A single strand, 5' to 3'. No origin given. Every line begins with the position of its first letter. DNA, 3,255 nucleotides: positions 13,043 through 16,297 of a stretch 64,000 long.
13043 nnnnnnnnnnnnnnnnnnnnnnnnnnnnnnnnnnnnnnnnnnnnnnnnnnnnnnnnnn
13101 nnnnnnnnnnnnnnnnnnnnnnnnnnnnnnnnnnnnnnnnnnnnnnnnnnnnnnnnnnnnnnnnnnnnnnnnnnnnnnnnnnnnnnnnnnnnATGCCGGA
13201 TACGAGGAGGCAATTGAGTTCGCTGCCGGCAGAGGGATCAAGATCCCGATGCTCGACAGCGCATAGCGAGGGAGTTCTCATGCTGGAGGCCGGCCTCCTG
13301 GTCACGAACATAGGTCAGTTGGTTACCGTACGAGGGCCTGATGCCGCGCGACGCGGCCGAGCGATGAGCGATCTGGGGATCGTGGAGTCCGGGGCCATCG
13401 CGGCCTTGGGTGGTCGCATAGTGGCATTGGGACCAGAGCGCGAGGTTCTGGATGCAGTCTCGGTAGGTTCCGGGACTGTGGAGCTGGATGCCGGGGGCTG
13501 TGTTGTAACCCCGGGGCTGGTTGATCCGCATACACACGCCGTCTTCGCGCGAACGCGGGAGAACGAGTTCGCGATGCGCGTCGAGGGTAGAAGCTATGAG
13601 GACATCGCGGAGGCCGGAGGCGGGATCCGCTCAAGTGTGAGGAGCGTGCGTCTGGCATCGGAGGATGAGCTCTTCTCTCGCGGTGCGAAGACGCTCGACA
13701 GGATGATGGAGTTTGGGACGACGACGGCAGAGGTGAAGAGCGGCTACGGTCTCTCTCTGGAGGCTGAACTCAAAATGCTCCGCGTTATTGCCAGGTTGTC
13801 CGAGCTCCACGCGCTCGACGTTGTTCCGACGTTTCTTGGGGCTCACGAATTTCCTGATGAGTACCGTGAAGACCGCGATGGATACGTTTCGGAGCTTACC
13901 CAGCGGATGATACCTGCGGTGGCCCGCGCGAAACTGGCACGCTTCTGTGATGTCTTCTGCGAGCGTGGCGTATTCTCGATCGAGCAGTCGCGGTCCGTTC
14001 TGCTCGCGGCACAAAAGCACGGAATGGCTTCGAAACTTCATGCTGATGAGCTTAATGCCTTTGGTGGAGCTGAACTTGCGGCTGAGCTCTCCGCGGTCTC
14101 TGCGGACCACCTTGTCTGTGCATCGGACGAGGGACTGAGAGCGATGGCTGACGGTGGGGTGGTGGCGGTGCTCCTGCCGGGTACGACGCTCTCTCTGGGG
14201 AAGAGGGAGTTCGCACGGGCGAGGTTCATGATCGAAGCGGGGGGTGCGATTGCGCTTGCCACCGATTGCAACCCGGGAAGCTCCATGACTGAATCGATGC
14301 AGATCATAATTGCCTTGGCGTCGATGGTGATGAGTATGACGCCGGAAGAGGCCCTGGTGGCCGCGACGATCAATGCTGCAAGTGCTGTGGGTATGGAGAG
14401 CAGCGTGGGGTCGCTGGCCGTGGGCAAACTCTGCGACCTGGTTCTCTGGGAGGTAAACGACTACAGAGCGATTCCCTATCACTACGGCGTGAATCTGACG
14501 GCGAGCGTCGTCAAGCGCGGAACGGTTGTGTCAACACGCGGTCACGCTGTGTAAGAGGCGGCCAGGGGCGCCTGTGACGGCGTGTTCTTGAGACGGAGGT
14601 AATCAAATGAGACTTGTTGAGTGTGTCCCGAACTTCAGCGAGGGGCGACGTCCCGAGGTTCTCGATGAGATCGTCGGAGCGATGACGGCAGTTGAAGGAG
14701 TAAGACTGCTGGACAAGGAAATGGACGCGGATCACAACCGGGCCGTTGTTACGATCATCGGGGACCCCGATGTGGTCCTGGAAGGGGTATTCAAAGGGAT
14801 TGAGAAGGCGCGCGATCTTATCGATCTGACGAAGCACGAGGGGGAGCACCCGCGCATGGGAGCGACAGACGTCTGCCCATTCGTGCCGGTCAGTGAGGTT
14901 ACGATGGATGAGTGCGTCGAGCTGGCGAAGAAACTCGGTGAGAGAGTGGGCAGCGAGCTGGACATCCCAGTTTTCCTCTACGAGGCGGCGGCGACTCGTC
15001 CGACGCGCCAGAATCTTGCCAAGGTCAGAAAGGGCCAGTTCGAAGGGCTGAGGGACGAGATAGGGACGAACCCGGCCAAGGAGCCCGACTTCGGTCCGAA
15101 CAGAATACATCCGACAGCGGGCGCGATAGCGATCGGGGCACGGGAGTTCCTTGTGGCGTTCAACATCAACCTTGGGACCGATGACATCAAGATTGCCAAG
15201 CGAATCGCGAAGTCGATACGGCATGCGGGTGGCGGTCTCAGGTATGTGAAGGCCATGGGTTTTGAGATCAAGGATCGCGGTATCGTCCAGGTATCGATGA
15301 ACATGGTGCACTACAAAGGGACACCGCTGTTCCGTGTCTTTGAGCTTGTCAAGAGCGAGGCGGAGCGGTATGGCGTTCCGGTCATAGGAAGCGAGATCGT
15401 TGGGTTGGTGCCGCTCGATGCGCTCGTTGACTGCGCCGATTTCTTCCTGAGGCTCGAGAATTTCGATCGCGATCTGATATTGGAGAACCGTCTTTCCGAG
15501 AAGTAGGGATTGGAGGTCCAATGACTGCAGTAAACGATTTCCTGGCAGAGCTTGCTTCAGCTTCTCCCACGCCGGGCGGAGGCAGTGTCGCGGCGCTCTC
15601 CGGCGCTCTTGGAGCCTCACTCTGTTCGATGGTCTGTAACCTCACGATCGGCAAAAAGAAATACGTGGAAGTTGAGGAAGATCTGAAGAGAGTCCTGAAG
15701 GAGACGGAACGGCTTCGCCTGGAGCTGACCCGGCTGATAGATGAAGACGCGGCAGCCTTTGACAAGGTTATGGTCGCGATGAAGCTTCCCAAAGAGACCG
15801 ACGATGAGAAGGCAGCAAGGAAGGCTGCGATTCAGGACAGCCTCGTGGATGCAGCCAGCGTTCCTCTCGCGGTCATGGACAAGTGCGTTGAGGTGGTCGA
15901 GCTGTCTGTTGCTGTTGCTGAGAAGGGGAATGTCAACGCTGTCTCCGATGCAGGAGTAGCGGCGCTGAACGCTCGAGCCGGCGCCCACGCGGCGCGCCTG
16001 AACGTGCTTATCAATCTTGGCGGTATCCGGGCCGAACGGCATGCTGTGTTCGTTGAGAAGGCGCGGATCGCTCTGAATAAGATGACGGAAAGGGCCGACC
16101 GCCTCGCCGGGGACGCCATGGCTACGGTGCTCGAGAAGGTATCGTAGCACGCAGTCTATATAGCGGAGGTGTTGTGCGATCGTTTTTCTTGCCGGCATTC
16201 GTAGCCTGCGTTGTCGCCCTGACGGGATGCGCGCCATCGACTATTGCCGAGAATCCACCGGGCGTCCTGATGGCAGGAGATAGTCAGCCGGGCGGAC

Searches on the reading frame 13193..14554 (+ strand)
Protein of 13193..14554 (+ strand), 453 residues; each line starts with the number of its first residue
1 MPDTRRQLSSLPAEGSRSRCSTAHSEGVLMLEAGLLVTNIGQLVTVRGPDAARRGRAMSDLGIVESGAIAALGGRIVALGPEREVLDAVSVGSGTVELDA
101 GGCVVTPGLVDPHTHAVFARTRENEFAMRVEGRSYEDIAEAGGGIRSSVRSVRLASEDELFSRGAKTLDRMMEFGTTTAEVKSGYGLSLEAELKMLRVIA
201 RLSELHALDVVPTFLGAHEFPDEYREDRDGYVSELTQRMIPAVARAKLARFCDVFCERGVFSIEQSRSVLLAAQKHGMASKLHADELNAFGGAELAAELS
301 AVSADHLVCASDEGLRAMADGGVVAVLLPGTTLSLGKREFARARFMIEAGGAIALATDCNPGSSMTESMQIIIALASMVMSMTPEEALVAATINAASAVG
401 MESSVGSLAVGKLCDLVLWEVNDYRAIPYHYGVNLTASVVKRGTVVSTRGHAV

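Call 46: search_protein_families(library=pfam, proteins=[window:13193-14554:+], max_evalue=0.000001)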
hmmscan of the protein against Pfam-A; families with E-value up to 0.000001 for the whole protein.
window:13193-14554:+ (453 aa): 2 families
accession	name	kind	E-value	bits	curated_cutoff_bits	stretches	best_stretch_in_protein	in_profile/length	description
PF01979.26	Amidohydro_1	-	5.8e-18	65.7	25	1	104-423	1-321/345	Amidohydrolase family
PF07969.17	Amidohydro_3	-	7.1e-16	59.2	29.7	1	165-446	162-471/472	Amidohydrolase family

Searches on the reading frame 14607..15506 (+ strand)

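Call 46: search_protein_families(library=pfam, proteins=[window:14607-15506:+], max_evalue=0.000001)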
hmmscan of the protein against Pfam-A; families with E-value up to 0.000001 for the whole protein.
window:14607-15506:+ (299 aa): 2 families
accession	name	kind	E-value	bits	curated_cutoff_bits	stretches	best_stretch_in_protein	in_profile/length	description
PF07837.17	FTCD_N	-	5.3e-75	251.4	27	1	3-179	1-176/176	Formiminotransferase domain, N-terminal subdomain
PF02971.19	FTCD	-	5e-31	108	24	1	181-285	1-111/145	Formiminotransferase domain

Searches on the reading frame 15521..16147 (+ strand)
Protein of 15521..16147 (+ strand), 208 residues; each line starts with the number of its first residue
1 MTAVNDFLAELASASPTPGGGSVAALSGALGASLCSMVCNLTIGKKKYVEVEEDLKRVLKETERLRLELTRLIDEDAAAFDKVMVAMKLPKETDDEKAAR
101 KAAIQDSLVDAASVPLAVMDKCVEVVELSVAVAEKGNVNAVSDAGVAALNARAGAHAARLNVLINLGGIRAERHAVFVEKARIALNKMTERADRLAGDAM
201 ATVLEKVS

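Call 46: search_protein_families(library=pfam, proteins=[window:15521-16147:+], max_evalue=0.000001)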
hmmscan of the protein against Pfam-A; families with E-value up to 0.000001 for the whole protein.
window:15521-16147:+ (208 aa): 1 family
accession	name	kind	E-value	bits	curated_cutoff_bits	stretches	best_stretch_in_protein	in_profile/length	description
PF04961.17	FTCD_C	-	1.2e-67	227.6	24.5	1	4-176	2-174/182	Formiminotransferase-cyclodeaminase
